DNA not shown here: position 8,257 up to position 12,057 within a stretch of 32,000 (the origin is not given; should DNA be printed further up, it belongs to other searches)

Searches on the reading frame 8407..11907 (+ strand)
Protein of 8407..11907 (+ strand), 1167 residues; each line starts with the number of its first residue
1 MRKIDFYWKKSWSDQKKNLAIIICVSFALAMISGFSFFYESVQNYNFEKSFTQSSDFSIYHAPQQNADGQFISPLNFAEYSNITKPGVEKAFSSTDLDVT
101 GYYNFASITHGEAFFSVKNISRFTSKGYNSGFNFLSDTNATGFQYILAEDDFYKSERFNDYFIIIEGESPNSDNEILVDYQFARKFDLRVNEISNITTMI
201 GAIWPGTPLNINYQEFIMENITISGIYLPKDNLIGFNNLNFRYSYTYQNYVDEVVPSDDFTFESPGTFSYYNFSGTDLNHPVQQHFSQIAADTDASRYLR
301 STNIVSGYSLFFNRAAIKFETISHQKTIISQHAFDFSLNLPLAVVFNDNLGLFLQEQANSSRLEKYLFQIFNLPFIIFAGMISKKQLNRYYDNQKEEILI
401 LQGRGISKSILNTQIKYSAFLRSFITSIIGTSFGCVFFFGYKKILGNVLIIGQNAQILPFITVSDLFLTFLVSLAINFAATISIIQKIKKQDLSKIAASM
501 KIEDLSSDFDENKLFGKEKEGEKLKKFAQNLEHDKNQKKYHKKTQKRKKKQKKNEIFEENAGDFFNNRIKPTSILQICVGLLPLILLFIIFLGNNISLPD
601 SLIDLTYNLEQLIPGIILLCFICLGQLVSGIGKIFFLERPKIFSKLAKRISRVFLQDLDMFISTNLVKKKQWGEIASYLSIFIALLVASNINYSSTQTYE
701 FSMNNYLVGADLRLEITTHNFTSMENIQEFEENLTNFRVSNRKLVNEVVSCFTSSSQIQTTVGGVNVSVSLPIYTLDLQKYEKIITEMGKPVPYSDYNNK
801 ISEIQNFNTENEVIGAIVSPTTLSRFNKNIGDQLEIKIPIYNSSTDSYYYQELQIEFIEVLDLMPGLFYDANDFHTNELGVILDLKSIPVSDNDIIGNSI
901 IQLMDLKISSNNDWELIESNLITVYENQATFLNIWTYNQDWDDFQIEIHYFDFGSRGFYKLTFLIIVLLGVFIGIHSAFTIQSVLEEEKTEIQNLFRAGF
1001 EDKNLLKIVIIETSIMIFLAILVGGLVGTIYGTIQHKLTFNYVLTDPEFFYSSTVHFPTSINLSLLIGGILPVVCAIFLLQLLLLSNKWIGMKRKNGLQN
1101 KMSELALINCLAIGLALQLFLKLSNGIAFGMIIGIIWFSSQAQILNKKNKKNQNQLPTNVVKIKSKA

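Call 3: search_protein_families(library=pfam, proteins=[window:8407-11907:+], max_evalue=0.1)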
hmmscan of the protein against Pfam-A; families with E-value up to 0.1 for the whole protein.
window:8407-11907:+ (1167 aa): 3 families
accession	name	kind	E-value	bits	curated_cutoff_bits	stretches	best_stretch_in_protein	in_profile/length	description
PF02687.27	FtsX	-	8.5e-07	29.5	25.5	2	963-1082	3-109/120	FtsX-like permease C-terminal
PF08496.15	Peptidase_S49_N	-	0.0099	16.4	27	1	461-554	3-90/147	Peptidase family S49 N-terminal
PF20990.2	DUF2207_C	-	0.027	14.6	33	1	512-626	79-174/247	Predicted membrane protein (DUF2207) C-terminal domain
